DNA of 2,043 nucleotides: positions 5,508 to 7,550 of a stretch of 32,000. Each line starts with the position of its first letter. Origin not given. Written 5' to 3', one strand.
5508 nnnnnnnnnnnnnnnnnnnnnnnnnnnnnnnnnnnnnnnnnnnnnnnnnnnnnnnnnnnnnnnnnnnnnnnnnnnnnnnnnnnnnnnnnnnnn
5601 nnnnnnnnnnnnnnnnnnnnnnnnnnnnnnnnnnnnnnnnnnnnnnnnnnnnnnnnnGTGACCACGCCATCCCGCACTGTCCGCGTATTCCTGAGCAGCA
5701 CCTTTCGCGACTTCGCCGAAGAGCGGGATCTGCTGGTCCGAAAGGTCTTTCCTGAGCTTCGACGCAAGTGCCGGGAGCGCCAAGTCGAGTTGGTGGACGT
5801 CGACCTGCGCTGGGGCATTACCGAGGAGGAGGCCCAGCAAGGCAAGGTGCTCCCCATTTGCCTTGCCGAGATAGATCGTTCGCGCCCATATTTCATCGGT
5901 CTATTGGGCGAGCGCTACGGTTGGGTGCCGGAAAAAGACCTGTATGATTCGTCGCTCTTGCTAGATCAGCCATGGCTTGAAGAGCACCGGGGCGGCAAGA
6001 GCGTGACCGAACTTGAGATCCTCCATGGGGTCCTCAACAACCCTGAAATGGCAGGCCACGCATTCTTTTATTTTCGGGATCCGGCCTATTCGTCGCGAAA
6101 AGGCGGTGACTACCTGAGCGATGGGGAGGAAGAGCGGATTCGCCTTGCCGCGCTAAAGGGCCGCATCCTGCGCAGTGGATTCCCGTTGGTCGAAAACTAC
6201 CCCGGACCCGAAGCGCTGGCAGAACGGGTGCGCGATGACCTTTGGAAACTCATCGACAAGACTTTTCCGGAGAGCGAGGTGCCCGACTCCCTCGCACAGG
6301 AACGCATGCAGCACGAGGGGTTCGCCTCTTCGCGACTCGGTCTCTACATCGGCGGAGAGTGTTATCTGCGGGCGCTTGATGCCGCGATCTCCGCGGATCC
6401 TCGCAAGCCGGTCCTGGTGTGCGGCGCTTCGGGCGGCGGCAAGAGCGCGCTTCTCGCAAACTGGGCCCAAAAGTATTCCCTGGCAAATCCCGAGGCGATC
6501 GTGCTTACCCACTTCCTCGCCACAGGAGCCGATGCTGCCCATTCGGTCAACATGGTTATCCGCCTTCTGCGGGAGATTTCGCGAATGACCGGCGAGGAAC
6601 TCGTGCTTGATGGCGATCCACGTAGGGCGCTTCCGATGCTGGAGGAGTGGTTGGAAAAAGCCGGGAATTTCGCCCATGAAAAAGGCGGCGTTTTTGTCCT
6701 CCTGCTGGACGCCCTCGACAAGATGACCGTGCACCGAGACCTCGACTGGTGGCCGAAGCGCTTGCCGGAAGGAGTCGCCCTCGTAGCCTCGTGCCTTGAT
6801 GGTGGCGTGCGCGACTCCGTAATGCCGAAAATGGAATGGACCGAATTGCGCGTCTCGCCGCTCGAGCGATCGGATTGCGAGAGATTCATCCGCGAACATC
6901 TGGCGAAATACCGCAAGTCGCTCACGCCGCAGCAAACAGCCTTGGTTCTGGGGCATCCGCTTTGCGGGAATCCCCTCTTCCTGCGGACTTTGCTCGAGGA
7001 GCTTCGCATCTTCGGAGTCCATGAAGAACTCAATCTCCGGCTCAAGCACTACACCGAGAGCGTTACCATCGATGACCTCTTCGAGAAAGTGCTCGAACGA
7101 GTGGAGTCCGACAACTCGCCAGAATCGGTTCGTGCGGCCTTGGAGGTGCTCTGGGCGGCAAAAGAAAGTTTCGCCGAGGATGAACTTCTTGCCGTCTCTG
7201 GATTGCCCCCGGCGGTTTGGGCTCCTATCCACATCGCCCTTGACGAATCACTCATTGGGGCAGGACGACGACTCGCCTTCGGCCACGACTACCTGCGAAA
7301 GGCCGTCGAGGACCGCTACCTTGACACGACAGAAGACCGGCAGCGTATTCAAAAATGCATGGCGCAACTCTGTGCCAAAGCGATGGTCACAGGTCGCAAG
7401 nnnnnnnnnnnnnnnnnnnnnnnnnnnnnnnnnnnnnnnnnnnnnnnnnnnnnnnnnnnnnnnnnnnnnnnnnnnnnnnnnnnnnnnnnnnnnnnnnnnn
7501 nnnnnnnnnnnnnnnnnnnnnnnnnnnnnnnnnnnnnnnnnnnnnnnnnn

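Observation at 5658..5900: N-terminal 81 codons of two paralogues (5658 and 19030) encode identical protein despite synonymous changes in about half the codons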

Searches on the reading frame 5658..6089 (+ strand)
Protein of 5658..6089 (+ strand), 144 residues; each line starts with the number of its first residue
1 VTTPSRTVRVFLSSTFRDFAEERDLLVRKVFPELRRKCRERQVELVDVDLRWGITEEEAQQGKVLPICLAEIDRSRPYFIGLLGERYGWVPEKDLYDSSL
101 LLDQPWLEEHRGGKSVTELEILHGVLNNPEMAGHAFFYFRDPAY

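Call 11: find_homologous_proteins(query=window:5658-6089:+, max_evalue=1e-10)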
Query seq(144 aa) (144 aa): 1134 proteins with E <= 1e-10 among 1210 candidates; the best 120 are listed.
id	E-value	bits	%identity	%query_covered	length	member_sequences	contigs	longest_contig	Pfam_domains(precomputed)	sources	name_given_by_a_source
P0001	2.6e-81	288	88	100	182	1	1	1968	PF13271.12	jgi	jgi:nephrocystin-3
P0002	2.2e-80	285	91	97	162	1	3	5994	PF13271.12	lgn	-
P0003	1.7e-79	283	85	100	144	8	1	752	PF13271.12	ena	-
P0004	2.4e-79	282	85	100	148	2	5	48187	PF13271.12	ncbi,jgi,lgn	jgi:hypothetical protein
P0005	5.0e-79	281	87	99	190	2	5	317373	PF13271.12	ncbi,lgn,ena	-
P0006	6.4e-79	281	85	100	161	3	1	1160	PF13271.12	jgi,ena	-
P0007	7.5e-78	277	83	100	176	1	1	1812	PF13271.12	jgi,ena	jgi:hypothetical protein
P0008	1.9e-77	276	83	100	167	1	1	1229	PF13271.12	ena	-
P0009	3.4e-77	275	85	100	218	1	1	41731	PF13271.12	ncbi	ncbi:MAG: DUF4062 domain-containing protein [Verrucomicrobiales bacterium]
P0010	4.0e-76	272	84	97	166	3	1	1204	PF13271.12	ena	-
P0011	4.7e-76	271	84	100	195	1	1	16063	PF13271.12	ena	-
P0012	2.6e-75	269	84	99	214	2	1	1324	PF13271.12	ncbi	-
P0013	1.4e-74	267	80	99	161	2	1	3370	PF13271.12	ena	-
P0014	3.3e-74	265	81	97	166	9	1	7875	PF13271.12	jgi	jgi:hypothetical protein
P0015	1.6e-72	260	78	100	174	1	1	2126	PF13271.12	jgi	-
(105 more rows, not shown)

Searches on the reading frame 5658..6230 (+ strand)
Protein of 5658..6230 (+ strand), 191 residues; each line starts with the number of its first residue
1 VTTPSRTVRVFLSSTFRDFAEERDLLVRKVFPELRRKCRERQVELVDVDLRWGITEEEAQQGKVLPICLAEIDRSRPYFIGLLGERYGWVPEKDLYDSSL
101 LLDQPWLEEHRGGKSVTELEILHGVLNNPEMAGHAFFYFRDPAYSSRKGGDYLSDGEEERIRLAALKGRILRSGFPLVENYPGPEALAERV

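Call 35: predict_structure(alignment_id=A2)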
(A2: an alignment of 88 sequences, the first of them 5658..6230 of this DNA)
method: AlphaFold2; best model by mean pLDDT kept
length: 191 residues; sequences in the alignment: 88
mean_pLDDT: 88.2   pTM: 0.84
mean pLDDT of the five models: 88.2, 87.3, 85.5, 84.1, 81.3
residues with pLDDT >= 90: 110; 70-90: 68; 50-70: 10; < 50: 3
segments of 3 or more residues with pLDDT < 50: 1-3
pLDDT, mean of each block of 10 residues (from residue 1): 66 89 92 92 78 69 80 84 94 86 88 89 91 96 97 95 98 97 96 92
secondary structure, 60 per line:
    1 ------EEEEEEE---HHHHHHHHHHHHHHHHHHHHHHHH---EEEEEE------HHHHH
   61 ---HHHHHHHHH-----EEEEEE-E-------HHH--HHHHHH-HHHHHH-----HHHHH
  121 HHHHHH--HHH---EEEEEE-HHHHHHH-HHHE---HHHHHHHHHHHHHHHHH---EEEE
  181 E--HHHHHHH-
elements in order: E7-13 H17-40 E44-49 H56-60 H64-72 E78-83 H98-103 H105-110 H116-126 E135-140 H142-148 H157-173 E177-181 H184-190

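Call 36: search_solved_structures(query=A2, max_evalue=1, show_alignments=3)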
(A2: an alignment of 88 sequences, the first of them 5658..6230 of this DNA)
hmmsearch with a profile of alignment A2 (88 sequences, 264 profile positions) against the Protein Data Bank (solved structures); distinct sequences matched with E-value up to 1: 2.
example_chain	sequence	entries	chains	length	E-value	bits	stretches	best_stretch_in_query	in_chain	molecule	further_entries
11gz_A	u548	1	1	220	6.2e-44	153.8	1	39-207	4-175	Telomerase protein component 1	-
10wc_A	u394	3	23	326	0.047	16.5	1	42-61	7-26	KpSwz DUF4062 | KpSwz | KpSwz TIR/DUF4062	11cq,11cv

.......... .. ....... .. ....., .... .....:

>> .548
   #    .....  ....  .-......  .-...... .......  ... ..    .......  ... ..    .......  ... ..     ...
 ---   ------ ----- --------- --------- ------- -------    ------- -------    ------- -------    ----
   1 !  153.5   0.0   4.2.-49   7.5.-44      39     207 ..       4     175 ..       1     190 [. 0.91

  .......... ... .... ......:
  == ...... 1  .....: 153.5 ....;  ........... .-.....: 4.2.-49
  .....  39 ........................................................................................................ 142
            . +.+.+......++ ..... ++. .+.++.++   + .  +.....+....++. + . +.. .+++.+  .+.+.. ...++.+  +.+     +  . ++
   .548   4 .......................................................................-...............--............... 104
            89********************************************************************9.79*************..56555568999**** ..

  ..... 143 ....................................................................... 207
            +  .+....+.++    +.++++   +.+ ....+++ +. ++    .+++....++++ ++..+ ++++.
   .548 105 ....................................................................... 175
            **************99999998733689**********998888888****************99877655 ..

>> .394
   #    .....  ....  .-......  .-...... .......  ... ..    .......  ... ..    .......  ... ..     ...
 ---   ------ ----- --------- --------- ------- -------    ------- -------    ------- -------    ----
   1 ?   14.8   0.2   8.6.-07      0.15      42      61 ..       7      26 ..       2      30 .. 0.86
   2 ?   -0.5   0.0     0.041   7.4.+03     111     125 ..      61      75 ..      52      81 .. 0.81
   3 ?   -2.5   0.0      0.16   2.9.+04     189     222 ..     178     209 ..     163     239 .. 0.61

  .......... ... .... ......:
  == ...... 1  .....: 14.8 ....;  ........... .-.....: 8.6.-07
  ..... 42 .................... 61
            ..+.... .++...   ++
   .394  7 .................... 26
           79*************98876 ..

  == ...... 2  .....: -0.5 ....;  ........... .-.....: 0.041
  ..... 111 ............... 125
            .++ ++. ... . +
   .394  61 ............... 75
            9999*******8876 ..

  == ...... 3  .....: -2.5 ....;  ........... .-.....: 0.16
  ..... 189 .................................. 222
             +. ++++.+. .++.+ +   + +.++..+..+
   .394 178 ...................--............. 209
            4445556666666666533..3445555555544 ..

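Call 40: fold_search(model_id=the predicted structure, library=pdb)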
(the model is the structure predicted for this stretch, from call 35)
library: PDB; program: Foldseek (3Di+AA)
matches with E <= 10: 1242; with E <= 0.001: 0
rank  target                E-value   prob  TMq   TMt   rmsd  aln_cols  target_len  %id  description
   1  3tn7_A                2.4e-02  0.80  0.38  0.32  10.3       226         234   12  Crystal structure of short-chain alcohol dehydrogenase from hyperthermophilic archaeon Thermococcus sibiricus complexe (released 2012-08-15)
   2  4q3t_C                2.6e-02  0.47  0.28  0.19  11.1       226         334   11  Crystal structure of Schistosoma mansoni arginase in complex with inhibitor NOHA (released 2014-07-16)
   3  6dkt_A                3.1e-02  0.16  0.20  0.16  10.7       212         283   11  Crystal structure of Arginase from Bacillus subtilis (released 2018-09-26)
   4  7lol                  3.6e-02  0.25  0.26  0.20  11.3       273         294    9  The structure of Agmatinase from E. Coli at 1.8 A displaying urea and agmatine (released 2021-05-12)
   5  2jjy_C                4.4e-02  0.21  0.24  0.20  12.7       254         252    7  Crystal structure of Francisella tularensis enoyl reductase (ftFabI) with bound NAD (released 2009-02-24)
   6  6ci9_J                4.6e-02  0.54  0.31  0.26  11.0       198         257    8  RMM microcompartment-associated aminopropanol dehydrogenase NADP + aminoacetone holo-structure (released 2018-05-30)
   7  9l8l_A                4.6e-02  0.44  0.29  0.25  12.3       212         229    8  Structure of GPCR megacomplex bound to agonists (released 2025-12-31)
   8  6ci9_O                4.9e-02  0.54  0.31  0.26  11.0       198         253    8  RMM microcompartment-associated aminopropanol dehydrogenase NADP + aminoacetone holo-structure (released 2018-05-30)
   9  6dkt_F                4.9e-02  0.15  0.21  0.16  11.5       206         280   12  Crystal structure of Arginase from Bacillus subtilis (released 2018-09-26)
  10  7qy3_B                5.5e-02  0.54  0.33  0.27  10.7       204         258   11  Crystal structure of the halohydrin dehalogenase HheG D114C mutant cross-linked with BMOE (released 2022-03-09)
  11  8q6q_D                5.5e-02  0.20  0.22  0.25  13.0       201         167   13  Structure of human immunity related GTPase Q in complex with GABARAPL2. (released 2024-08-28)
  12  4tkl_B                5.9e-02  0.51  0.34  0.30  10.3       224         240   11  Crystal structure of NADH-dependent reductase A1-R' responsible for alginate metabolism (released 2014-06-25)
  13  4dz4_B                5.9e-02  0.23  0.29  0.20  11.1       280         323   13  X-ray crystal structure of a hypothetical Agmatinase from Burkholderia thailandensis (released 2012-03-28)
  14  4q3p_D                6.2e-02  0.30  0.27  0.19  11.2       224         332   11  Crystal structure of Schistosoma mansoni arginase (released 2014-07-16)
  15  5he8_C                6.6e-02  0.57  0.35  0.37   8.0       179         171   12  Bacterial initiation protein (released 2016-06-08)
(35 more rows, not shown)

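Call 43: search_solved_structures(query=window:5658-6230:+, max_evalue=0.01, show_alignments=2)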
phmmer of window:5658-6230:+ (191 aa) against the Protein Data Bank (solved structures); distinct sequences matched with E-value up to 0.01: 1.
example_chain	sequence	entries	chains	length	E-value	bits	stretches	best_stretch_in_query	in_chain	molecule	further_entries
11gz_A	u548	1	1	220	2.2e-33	118.6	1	6-181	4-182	Telomerase protein component 1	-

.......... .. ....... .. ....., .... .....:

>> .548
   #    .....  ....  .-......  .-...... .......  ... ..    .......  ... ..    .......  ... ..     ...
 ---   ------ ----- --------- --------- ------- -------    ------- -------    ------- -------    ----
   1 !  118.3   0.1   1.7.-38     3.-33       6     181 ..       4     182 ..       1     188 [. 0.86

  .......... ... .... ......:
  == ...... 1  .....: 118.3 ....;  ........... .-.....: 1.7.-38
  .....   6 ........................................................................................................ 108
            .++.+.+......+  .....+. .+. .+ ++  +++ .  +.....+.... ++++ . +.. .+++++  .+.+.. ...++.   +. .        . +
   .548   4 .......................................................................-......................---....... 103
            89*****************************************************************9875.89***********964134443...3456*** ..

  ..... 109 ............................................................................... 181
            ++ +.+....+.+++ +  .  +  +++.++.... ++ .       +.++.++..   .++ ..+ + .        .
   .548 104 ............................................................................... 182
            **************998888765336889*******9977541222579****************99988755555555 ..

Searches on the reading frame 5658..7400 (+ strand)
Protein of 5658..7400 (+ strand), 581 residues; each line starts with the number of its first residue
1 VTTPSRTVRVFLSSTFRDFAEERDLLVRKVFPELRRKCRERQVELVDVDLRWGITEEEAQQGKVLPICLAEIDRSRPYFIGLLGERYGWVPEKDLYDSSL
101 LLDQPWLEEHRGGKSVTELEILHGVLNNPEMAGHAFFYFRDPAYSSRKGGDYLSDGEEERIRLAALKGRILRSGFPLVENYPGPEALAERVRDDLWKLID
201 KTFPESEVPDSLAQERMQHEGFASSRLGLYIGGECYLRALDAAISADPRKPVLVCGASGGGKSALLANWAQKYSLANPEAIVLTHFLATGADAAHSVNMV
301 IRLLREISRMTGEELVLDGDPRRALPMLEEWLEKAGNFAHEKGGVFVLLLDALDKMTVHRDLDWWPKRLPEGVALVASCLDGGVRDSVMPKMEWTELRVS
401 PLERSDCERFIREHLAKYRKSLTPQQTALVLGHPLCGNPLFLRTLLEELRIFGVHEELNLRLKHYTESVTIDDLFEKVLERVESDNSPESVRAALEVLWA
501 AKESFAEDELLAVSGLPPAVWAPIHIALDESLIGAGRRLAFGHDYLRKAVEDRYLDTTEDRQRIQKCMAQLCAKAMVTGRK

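Call 15: find_related_loci(query=A1, collection=genome_contigs, flank=10000)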
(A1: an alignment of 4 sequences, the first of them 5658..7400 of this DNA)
Query A1 (581 aa) in genome_contigs; peptide patterns used: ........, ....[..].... (x = any residue, [..] = any of these).
594 stretches matched a pattern; 562 encode a relative of the query (tblastn E <= 1e-3); the best 80 are kept; 77 distinct loci.
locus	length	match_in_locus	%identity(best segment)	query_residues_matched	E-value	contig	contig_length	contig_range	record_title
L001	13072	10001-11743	77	1-581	0e+0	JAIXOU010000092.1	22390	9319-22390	MAG: Verrucomicrobiaceae bacterium isolate C1_MAG_00039 C1_MAG_00039_000000000064, whole genome shotgun sequence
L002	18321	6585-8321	78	1-581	0e+0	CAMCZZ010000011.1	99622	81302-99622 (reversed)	MAG: Akkermansia muciniphila isolate ME-09jul19-75 genome assembly, contig: ME-09jul19-C178, whole genome shotgun sequen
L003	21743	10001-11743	69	1-581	0e+0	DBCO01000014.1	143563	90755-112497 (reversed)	MAG TPA_asm: Akkermansiaceae bacterium UBA956 UBA956_contig_490, whole genome shotgun sequence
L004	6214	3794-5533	57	1-571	0e+0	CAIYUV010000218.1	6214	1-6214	MAG: uncultured Spartobacteria bacterium isolate Umea_bin-08385 genome assembly, contig: bin-08385:218/295, whole genome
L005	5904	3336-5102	56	1-580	0e+0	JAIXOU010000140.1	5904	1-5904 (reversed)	MAG: Verrucomicrobiaceae bacterium isolate C1_MAG_00039 C1_MAG_00039_000000000034, whole genome shotgun sequence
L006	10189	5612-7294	59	1-554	0e+0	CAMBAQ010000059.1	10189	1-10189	MAG: Chthoniobacter flavus isolate MiE-16apr19-309 genome assembly, contig: MiE-16apr19-C14416, whole genome shotgun seq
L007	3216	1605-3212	59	2-528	0e+0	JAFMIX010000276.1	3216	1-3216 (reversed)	MAG: Verrucomicrobiales bacterium isolate DEBay_Sum019D_L_G_109 NODE_42554_length_3216_cov_3.620373, whole genome shotgu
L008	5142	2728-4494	54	1-579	0e+0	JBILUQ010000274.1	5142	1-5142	MAG: Chthoniobacteraceae bacterium isolate ME2018-08-06_3300044608_group8_bin90 Rohwer_bin2557_scaffold_33570_c1, whole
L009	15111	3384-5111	51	1-576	0e+0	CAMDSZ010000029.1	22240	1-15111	MAG: Akkermansia muciniphila isolate TrE-25oct19-53 genome assembly, contig: TrE-25oct19-C2314, whole genome shotgun seq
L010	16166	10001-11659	50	1-555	6e-175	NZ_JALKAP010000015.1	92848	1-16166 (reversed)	Marinobacter sp. S6332 scaffold_15, whole genome shotgun sequence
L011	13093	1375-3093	50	5-574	1e-169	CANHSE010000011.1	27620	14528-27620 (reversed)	MAG: Comamonadaceae bacterium isolate RE-26jul17-262 genome assembly, contig: RE-26jul17-C2079, whole genome shotgun seq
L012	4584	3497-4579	70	1-361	6e-169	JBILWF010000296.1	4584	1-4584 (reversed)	MAG: Chthoniobacteraceae bacterium isolate ME2018-09-14_3300042561_group8_bin125 Rohwer_bin2558_scaffold_23478_c1, whole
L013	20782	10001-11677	48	8-563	2e-160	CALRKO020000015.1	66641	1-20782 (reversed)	MAG: Chitinophaga pinensis isolate JJ-K11792-97-4-m1-bin262 genome assembly, contig: JJ-SDA7-351-C134, whole genome shot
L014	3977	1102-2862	46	5-581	1e-155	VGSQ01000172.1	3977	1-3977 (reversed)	MAG: Deltaproteobacteria bacterium isolate K_DeepCast_250m_m2_102 K_DeepCast_250m_m2_102_Ga0194125_10051609, whole genom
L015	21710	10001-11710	45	4-566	5e-150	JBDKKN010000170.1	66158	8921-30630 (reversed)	MAG: Planctomycetota bacterium isolate gunnisonriver_2019_sw_WHONDRS-S19S_0062_B_bin.58 scaffold_1206570, whole genome s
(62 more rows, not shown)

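Call 47: find_related_loci(query=A1, collection=metagenome_contigs, flank=10000)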
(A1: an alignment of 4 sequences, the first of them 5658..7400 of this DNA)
Query A1 (581 aa) in metagenome_contigs; peptide patterns used: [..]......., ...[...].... (x = any residue, [..] = any of these).
600 stretches matched a pattern (row limit reached: there are more); 499 encode a relative of the query (tblastn E <= 1e-3); the best 80 are kept; 79 distinct loci.
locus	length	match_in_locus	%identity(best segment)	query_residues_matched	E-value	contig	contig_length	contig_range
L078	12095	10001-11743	75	1-581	0e+0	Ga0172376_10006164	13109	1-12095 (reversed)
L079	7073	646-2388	74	1-581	0e+0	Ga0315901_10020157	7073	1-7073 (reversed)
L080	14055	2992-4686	62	6-570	0e+0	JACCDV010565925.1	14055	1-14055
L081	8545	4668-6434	57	1-580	0e+0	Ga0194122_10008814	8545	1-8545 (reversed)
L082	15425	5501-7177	60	5-554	0e+0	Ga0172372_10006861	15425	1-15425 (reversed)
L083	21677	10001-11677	59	5-554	0e+0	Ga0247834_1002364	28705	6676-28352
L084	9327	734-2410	59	5-554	0e+0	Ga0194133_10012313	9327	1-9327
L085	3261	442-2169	54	5-580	0e+0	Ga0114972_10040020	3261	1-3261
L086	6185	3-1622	56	40-570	0e+0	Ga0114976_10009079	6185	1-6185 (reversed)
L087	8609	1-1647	55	41-580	0e+0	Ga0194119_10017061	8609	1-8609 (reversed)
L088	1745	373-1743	63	1-457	0e+0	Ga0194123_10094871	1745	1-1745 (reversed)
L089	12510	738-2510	49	1-581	0e+0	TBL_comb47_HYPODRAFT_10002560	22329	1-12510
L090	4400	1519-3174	53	3-555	0e+0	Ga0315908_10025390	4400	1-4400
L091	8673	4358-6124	51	1-578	0e+0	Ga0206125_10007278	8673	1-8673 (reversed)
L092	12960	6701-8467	52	1-578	0e+0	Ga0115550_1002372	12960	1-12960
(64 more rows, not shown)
